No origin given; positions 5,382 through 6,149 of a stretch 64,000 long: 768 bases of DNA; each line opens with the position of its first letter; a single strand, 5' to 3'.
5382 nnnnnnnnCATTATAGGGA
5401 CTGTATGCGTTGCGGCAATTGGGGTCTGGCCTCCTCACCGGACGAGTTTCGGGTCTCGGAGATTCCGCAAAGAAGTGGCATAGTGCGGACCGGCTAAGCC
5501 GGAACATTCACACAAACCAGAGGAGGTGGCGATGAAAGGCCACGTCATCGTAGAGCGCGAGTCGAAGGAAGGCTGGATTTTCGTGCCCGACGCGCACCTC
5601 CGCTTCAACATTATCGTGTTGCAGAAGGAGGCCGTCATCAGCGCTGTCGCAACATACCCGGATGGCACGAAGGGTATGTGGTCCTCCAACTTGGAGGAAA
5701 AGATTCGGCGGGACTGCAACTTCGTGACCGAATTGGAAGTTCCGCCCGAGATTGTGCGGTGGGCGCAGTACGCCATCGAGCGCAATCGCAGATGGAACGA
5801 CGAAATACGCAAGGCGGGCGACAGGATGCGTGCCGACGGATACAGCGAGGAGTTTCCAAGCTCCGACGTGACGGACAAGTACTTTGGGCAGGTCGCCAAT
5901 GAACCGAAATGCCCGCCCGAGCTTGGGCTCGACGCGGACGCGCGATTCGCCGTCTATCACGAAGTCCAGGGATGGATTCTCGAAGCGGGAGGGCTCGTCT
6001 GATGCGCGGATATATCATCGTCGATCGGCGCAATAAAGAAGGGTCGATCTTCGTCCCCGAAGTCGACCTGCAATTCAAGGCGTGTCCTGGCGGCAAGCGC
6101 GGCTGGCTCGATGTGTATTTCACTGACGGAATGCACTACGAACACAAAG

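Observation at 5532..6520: Translationally coupled tandem paralogs of an unrecognised family beside the RM system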

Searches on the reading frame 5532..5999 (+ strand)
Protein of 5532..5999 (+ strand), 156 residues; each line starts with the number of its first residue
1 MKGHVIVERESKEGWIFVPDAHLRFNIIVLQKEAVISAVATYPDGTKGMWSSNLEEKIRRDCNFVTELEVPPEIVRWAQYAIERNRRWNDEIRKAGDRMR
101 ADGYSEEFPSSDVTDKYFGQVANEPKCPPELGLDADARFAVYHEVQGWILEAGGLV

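Call 4: search_protein_families(library=pfam, proteins=[window:5532-5999:+], max_evalue=1)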
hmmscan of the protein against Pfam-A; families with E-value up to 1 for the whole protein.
window:5532-5999:+ (156 aa): 1 family
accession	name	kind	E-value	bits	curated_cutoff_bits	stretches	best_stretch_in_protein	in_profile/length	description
PF19462.4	DUF5999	-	0.2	12.1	27.5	1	123-154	3-35/57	Family of unknown function (DUF5999)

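Call 6: search_protein_families(library=phrogs, proteins=[window:5532-5999:+], max_evalue=1)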
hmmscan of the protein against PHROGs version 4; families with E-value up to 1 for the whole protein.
window:5532-5999:+ (156 aa): 0 families

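Call 7: search_protein_families(library=padloc, proteins=[window:5532-5999:+], max_evalue=1)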
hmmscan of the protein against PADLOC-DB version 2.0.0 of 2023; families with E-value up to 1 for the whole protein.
window:5532-5999:+ (156 aa): 0 families

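Call 8: search_protein_families(library=ncbifam, proteins=[window:5532-5999:+], max_evalue=1)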
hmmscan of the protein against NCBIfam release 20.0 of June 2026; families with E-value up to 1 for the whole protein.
window:5532-5999:+ (156 aa): 0 families

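Call 9: find_homologous_proteins(query=window:5532-5999:+, max_evalue=0.01)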
Query window:5532-5999:+ (156 aa): 11 proteins with E <= 0.01 among 35 candidates.
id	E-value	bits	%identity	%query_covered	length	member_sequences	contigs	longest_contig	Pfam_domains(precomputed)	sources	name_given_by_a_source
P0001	3.4e-102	357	100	100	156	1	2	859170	-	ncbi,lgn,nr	ncbi:MAG: hypothetical protein HYS26_01725 [Candidatus Kaiserbacteria bacterium]|nr:MAG: hypothetica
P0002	1.9e-81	290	79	100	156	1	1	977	-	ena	-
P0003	2.3e-69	250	69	100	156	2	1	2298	-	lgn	-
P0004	3.2e-69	250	67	100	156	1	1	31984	-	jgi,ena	-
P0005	9.7e-64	232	63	100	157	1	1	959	-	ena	-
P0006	3.9e-63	230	65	100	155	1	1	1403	-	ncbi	-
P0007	6.8e-61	223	62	100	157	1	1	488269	-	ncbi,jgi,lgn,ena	jgi:hypothetical protein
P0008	8.2e-59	216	63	100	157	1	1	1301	-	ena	-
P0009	1.5e-50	189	58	100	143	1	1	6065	-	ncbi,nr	ncbi:MAG TPA: hypothetical protein VHD38_00950 [Candidatus Paceibacterota bacterium]|nr:hypothetical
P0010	9.7e-39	151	48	100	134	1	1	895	-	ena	-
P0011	9.3e-37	144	49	100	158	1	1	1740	-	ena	-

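Call 12: find_encoding_contigs(protein=P0004, flank=8000, max_places=3)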
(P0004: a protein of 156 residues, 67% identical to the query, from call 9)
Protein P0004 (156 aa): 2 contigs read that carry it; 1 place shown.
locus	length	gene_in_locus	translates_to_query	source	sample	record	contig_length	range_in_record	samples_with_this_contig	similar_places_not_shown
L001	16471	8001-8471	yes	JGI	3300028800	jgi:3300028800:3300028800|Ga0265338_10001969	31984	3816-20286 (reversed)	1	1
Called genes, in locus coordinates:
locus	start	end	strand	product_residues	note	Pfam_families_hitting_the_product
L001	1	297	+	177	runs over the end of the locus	PF03703:bPH_2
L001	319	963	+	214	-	-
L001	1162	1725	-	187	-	-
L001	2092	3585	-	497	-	-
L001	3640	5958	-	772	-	-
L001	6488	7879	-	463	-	PF14821:Thr_synth_N, PF00291:PALP, PF24857:THR4_C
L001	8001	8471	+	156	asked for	-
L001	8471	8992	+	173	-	-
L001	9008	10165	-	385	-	PF07690:MFS_1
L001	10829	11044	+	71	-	-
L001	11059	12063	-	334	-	PF13495:Phage_int_SAM_4 (weak), PF00589:Phage_integrase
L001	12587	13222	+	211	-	PF01471:PG_binding_1, PF16656:Pur_ac_phosph_N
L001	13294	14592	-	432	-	PF01835:MG2 (faint)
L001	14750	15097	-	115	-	PF01329:Pterin_4a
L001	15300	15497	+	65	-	-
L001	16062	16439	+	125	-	PF00180:Iso_dh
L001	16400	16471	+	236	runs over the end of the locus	PF00180:Iso_dh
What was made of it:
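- an integrase in L001 (call 12);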

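Call 13: find_encoding_contigs(protein=P0007, flank=8000, max_places=3)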
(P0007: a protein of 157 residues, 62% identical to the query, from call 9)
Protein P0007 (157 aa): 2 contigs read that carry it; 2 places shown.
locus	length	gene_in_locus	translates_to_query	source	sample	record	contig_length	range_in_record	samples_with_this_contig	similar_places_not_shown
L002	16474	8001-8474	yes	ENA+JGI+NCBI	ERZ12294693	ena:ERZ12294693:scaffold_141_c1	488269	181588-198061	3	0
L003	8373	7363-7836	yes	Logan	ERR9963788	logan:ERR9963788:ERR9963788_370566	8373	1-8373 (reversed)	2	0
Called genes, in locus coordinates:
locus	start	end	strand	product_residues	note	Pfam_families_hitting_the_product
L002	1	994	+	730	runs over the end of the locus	PF17191:RecG_wedge, PF01336:tRNA_anti-codon (faint), PF04851:ResIII, PF00270:DEAD, PF00271:Helicase_C, PF19833:RecG_dom3_C (weak)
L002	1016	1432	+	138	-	-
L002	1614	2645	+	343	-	PF01180:DHO_dh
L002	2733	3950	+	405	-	-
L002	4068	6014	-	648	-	PF06480:FtsH_ext, PF06068:TIP49 (faint), PF00004:AAA, PF23902:AAA_lid_PRS2_C (faint), PF17862:AAA_lid_3, PF01434:Peptidase_M41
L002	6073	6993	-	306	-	PF01734:Patatin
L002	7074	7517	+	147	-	PF01668:SmpB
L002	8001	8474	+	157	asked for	-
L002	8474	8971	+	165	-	-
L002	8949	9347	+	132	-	-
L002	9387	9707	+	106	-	-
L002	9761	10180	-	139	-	-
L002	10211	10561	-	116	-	PF03330:DPBB_1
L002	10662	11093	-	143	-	-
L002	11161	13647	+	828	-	PF02450:LCAT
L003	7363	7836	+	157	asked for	-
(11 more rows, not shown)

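Call 14: find_encoding_contigs(protein=P0009, flank=8000, max_places=3)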
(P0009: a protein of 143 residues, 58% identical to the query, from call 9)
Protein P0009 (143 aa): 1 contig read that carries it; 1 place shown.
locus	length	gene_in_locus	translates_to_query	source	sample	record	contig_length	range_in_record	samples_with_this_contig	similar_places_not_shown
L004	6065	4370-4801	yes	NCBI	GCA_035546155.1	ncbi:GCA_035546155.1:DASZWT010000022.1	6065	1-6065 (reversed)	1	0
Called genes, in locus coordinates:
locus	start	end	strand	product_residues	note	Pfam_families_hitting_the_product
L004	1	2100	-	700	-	PF17191:RecG_wedge, PF01336:tRNA_anti-codon (faint), PF00270:DEAD, PF04851:ResIII, PF00271:Helicase_C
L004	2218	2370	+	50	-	-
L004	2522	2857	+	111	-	PF04020:Phage_holin_4_2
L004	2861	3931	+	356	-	PF00155:Aminotran_1_2, PF00266:Aminotran_5 (weak), PF01041:DegT_DnrJ_EryC1 (weak), PF04864:Alliinase_C (weak)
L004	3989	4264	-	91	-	PF18893:DUF5652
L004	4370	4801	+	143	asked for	-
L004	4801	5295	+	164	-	-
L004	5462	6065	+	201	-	PF04536:TPM_phosphatase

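Call 20: find_homologous_proteins(query=A3, max_evalue=0.1)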
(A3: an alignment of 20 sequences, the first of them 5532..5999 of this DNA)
Query A3 (20 sequences) (156 aa, profile of the alignment): 20 proteins with E <= 0.1 among 921 candidates.
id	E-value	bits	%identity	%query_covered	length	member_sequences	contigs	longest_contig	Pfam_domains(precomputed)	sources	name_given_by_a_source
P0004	8.0e-68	245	67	100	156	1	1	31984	-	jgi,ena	-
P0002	1.5e-66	241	79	100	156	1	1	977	-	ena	-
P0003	2.0e-66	241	69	100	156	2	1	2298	-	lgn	-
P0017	3.6e-66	240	28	99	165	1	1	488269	-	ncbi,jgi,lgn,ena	jgi:hypothetical protein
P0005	1.1e-65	238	63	100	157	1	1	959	-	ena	-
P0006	1.2e-64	235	65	100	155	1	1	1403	-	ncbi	-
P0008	1.4e-64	235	63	100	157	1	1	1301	-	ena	-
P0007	6.0e-64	233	62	100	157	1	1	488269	-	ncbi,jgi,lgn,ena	jgi:hypothetical protein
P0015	1.9e-63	231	28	99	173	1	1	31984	-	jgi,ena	-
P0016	3.5e-63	230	23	99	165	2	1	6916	-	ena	-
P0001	4.3e-63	230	100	100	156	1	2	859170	-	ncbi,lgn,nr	ncbi:MAG: hypothetical protein HYS26_01725 [Candidatus Kaiserbacteria bacterium]|nr:MAG: hypothetica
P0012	4.3e-62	227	26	99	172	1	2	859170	-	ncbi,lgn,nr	ncbi:MAG: hypothetical protein HYS26_01730 [Candidatus Kaiserbacteria bacterium]|nr:MAG: hypothetica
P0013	9.6e-62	226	25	99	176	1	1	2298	-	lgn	-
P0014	2.4e-61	224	25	56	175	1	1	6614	-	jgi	jgi:hypothetical protein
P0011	2.6e-57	211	49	100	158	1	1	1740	-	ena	-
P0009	6.7e-54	200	58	100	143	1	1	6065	-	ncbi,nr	ncbi:MAG TPA: hypothetical protein VHD38_00950 [Candidatus Paceibacterota bacterium]|nr:hypothetical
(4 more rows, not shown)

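Call 23: search_solved_structures(query=A3, max_evalue=10, show_alignments=2)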
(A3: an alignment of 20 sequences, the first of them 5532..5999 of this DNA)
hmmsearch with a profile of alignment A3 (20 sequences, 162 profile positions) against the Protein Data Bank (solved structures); distinct sequences matched with E-value up to 10: 3.
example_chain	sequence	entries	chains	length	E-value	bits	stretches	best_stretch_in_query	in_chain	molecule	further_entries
6z1p_Al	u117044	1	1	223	0.45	13.6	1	53-118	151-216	Ribosomal protein L9, amine-terminal domain protein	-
4nwy_A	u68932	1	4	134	0.85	12.7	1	61-147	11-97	Protein disulfide-isomerase-like protein of the testis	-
5ocd_A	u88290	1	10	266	0.87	12.7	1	49-80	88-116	Cyclodipeptide synthase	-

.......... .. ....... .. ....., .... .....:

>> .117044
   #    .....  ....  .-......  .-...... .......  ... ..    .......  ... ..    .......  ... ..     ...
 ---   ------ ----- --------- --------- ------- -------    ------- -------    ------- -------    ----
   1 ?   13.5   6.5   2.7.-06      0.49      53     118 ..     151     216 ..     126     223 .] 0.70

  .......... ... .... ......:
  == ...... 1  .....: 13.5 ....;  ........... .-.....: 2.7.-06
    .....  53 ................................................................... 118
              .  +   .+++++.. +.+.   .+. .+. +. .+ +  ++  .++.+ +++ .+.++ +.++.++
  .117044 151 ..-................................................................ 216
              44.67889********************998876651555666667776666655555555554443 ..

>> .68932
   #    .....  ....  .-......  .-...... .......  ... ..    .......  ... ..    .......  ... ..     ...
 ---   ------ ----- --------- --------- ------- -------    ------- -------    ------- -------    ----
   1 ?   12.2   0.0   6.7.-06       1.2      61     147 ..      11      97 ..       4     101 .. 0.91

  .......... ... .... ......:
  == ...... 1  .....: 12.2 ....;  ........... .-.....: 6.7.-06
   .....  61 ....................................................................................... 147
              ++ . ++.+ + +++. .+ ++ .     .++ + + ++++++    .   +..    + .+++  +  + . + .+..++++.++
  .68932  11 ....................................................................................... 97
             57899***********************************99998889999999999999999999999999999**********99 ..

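Call 30: predict_structure(alignment_id=A3)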
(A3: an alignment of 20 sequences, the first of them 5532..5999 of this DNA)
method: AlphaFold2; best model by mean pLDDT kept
length: 156 residues; sequences in the alignment: 20
mean_pLDDT: 89.8   pTM: 0.83
mean pLDDT of the five models: 89.8, 89.3, 88.8, 88.1, 87.9
residues with pLDDT >= 90: 104; 70-90: 42; 50-70: 9; < 50: 1
segments of 3 or more residues with pLDDT < 50: none
pLDDT, mean of each block of 10 residues (from residue 1): 97 97 91 87 67 82 98 97 92 90 87 85 85 93 96 95
secondary structure, 60 per line:
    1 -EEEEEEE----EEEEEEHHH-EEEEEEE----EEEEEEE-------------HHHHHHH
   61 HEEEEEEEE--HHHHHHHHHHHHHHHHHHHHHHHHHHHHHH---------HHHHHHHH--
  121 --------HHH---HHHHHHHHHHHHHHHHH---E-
elements in order: E2-8 E13-18 E23-29 E34-40 H54-61 E62-69 H72-101 H111-118 H135-151
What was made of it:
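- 5532..6002 (+): ORF A, 156 aa: acidic (pI 5.05), diverged paralog of the family. AF2 model has pLDDT 89.8 and pTM 0.83: five strands, then a 30-residue helix and two further helices (call 30).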

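Call 33: fold_search(model_id=the predicted structure, library=pdb)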
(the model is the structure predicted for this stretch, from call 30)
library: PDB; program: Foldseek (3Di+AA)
matches with E <= 10: 208; with E <= 0.001: 0
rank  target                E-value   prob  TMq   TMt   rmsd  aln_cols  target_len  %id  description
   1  8aaj_B                3.2e-01  0.11  0.24  0.21  17.4       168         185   10  Crystal structure of the Pyrococcus abyssi RPA (apo form) (released 2023-05-03)
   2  9efq_F                7.5e-01  0.08  0.20  0.14  21.5       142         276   11  Cryo-EM structure of COP9 signalosome precatalytic state with neddylated cullin-2 (released 2025-12-03)
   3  8aas_B                9.0e-01  0.08  0.24  0.22  16.8       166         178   10  Crystal structure of the Pyrococcus abyssi RPA trimerization core bound to poly-dT20 ssDNA (released 2023-05-03)
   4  9ph4_F                1.7e+00  0.05  0.21  0.13  21.4       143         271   12  Cryo-EM structure of COP9 signalosome in complex with CSN5i-1a (released 2025-12-03)
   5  5om5_A                1.8e+00  0.07  0.16  0.08  11.9        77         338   12  Crystal structure of Alpha1-antichymotrypsin variant DBS-I-allo1: an allosterically triggered drug-binding serpin for  (released 2018-05-23)
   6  4z2f_A                1.8e+00  0.06  0.12  0.13  11.9        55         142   16  Sclerotium Rolfsii lectin variant (SSR2) with fine carbohydrate specificity (released 2015-07-01)
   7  9e77_F                2.1e+00  0.04  0.18  0.12  21.3       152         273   14  Cryo-EM structure of CSN-N8 in complex with CSN5i-3 (released 2025-12-03)
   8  7ne0_D                2.3e+00  0.08  0.17  0.17   8.1        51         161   10  Structure of the ternary complex between Netrin-1, Repulsive-Guidance Molecule-B (RGMB) and Neogenin (released 2021-03-31)
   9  2lcl_MODEL_1_A        2.3e+00  0.06  0.16  0.27   4.6        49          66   16  Solution Structure of RfaH carboxyterminal domain (released 2012-08-01)
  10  2wwp_B                2.4e+00  0.06  0.18  0.18   5.7        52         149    8  Crystal structure of the human lipocalin-type prostaglandin D synthase (released 2010-01-12)
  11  9efm_F                2.4e+00  0.05  0.22  0.15  20.9       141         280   13  Cryo-EM structure of COP9 signalosome precatalytic state with neddylated cullin-1 (released 2025-12-03)
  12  9qo4_F                2.4e+00  0.03  0.19  0.13  22.5       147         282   11  Dissociation-state-3 of 9-subunit CSN and SCF (SKP1-SKP2-CKS1) complex (released 2026-02-04)
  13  1y2t_A                2.4e+00  0.02  0.11  0.12  12.5        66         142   11  Crystal structure of the common edible mushroom (Agaricus bisporus) lectin (released 2004-12-21)
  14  9e5z_F                2.4e+00  0.02  0.15  0.12  22.6       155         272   12  Cryo-EM structure of COP9 signalosome (released 2025-12-03)
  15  7ndg_C                2.6e+00  0.07  0.17  0.18   8.1        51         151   10  Cryo-EM structure of the ternary complex between Netrin-1, Neogenin and Repulsive Guidance Molecule B (released 2021-03-31)
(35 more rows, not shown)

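Call 34: search_protein_representatives(alignment_id=A3)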
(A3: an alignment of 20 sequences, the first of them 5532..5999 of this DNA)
Query: 20 sequences, 162 profile positions. Proteins with E-value up to 0.001 (for the whole library): 32; up to 1e-10: 15; up to 1e-30: 4. The best 32 are listed.
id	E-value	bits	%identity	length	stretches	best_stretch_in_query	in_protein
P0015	6.1e-64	231.0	-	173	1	1-162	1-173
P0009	2.1e-54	200.0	-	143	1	1-162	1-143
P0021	3.3e-48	179.9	-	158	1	1-161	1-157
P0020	2.1e-36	141.5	-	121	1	47-162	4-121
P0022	6.7e-28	113.9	-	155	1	1-161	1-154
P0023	5.6e-16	75.1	-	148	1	1-161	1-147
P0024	4.4e-15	72.2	-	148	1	1-104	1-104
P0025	9.1e-15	71.2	-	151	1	1-131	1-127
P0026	3.9e-14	69.1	-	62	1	1-50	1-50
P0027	4.7e-14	68.8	-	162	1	1-126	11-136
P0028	1.2e-13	67.5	-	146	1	1-107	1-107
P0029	4.1e-13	65.8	-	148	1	1-140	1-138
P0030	4.9e-13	65.5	-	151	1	1-104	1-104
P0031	6.5e-13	65.1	-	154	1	2-133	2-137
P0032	1.5e-12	63.9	-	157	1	1-146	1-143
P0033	2.0e-10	57.1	-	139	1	7-160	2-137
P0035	1.9e-09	53.8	-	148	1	1-106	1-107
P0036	3.8e-09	52.9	-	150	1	14-117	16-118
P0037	4.2e-09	52.7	-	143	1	1-115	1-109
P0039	3.6e-08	49.7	-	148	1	1-132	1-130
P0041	9.3e-08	48.4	-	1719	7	5-50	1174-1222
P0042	1.9e-07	47.4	-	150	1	1-134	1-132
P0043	1.1e-06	44.9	-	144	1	1-161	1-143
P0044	1.2e-06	44.7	-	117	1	108-162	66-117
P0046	2.8e-05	40.3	-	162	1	1-114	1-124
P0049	4.6e-04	36.3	-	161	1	1-110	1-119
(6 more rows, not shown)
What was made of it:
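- Closest known: PKD/Ig-like repeat surface protein. Same: Seven weak matches to profile positions 5-50, the N-terminal beta-meander (call 34).
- The lineage-restricted, patchy distribution fits, with 32 clusters among 1.84 billion (call 34).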

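Call 36: list_cluster_members(proteins=[P0022, P0023, P0024, P0025, P0027, P0028, P0030, P0032, P0036, P0043])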
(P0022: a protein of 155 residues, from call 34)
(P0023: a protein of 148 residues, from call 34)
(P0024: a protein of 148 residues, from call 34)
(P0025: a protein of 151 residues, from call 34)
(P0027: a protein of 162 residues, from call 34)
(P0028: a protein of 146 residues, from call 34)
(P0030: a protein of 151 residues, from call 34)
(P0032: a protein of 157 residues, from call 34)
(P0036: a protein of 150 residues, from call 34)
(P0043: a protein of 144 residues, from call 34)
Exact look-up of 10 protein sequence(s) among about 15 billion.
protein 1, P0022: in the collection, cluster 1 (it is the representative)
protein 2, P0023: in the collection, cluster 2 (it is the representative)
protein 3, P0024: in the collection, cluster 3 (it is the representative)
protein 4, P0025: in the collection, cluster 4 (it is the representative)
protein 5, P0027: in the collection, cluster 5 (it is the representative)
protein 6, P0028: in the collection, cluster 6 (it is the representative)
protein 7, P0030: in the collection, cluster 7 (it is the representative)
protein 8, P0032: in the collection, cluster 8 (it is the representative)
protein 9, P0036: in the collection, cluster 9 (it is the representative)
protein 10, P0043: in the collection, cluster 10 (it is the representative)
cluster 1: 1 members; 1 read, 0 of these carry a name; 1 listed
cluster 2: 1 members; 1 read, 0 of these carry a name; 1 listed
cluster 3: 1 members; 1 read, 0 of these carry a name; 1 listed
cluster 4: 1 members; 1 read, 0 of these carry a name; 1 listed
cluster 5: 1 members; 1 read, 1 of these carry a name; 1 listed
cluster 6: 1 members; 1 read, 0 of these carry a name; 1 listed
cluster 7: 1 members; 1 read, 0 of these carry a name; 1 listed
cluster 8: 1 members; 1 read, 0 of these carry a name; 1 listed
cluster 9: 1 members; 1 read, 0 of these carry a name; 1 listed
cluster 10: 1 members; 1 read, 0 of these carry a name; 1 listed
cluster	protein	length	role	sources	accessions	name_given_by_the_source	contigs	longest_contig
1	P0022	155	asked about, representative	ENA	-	-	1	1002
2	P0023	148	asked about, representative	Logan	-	-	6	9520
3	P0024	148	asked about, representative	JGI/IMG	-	-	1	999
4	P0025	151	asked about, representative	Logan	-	-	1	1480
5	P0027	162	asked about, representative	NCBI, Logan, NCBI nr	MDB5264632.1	MAG: hypothetical protein JWN64_203 [Parcubacteria group bacterium] | hypothetical protein [Parcubacteria group bacterium]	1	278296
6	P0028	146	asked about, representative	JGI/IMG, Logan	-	-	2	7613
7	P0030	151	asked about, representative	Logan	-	-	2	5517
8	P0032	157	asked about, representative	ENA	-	-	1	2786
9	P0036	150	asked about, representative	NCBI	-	-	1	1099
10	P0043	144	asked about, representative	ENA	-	-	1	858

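Call 43: find_related_loci(query=P0027, collection=genome_contigs, flank=8000)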
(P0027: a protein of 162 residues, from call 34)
Query P0027 (162 aa) in genome_contigs; peptide patterns used: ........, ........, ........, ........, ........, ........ (x = any residue, [..] = any of these).
193 stretches matched a pattern; 1 encode a relative of the query (tblastn E <= 1e-3); 1 distinct loci.
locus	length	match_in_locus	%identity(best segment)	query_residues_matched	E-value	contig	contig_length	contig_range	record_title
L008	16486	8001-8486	100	1-162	7e-110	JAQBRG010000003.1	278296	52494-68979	MAG: Parcubacteria group bacterium isolate RYN_393 scaffold_77704, whole genome shotgun sequence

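Call 44: find_related_loci(query=P0028, collection=metagenome_contigs, flank=8000)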
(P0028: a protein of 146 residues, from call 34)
Query P0028 (146 aa) in metagenome_contigs; peptide patterns used: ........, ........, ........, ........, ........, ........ (x = any residue, [..] = any of these).
333 stretches matched a pattern, but none encodes a relative of the query by tblastn (E <= 1e-3).

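Call 53: fold_search(model_id=the predicted structure, library=viral)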
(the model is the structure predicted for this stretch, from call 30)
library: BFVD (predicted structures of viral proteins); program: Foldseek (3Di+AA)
matches with E <= 10: 545; with E <= 0.001: 0
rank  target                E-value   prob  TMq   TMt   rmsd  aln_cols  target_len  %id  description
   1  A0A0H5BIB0            2.8e-01  0.07  0.16  0.18  12.9       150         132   14  Uncharacterized protein [Pseudomonas phage KPP21]
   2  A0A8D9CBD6            3.6e-01  0.21  0.19  0.22   9.4        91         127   11  Uncharacterized protein [uncultured marine phage]
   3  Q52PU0                4.5e-01  0.20  0.18  0.33   8.2        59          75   22  Uncharacterized protein [Xanthomonas phage Xp15]
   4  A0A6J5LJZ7            4.8e-01  0.13  0.26  0.30   9.7       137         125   11  Uncharacterized protein [uncultured Caudovirales phage]
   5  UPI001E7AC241         6.2e-01  0.15  0.19  0.13  11.8        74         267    8  (no name look-up for this kind of identifier)
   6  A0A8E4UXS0            7.0e-01  0.08  0.21  0.09  18.6       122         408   13  Uncharacterized protein [Maribacter phage Colly_1]
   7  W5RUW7                7.4e-01  0.11  0.14  0.09   9.3        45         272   11  (no name in the UniProt tables at hand)
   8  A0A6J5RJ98            8.4e-01  0.13  0.21  0.25  10.6       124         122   12  Uncharacterized protein [uncultured Caudovirales phage]
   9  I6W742                9.0e-01  0.14  0.22  0.23  13.2        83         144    7  Phage protein [Vibrio phage phi-pp2]
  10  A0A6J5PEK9            9.0e-01  0.08  0.13  0.13   9.9        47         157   15  Uncharacterized protein [uncultured Caudovirales phage]
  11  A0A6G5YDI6            9.0e-01  0.06  0.18  0.20  12.7       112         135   13  (no name in the UniProt tables at hand)
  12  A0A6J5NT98            9.0e-01  0.04  0.16  0.18  17.6       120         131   12  Putative endonuclease SegE-like GIY-YIG domain-containing protein [uncultured Caudovirales phage]
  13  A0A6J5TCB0            9.0e-01  0.04  0.20  0.17  21.9       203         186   14  Uncharacterized protein [uncultured Caudovirales phage]
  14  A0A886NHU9            9.0e-01  0.04  0.18  0.15  19.4       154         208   13  (no name in the UniProt tables at hand)
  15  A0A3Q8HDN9            1.1e+00  0.05  0.14  0.12  13.0        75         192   13  (no name in the UniProt tables at hand)
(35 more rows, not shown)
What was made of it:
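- On Phage-encoded protein families (PHROGs, BFVD, IMG/VR): BFVD best hit has E 0.28 and TM<=0.26 (call 53).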
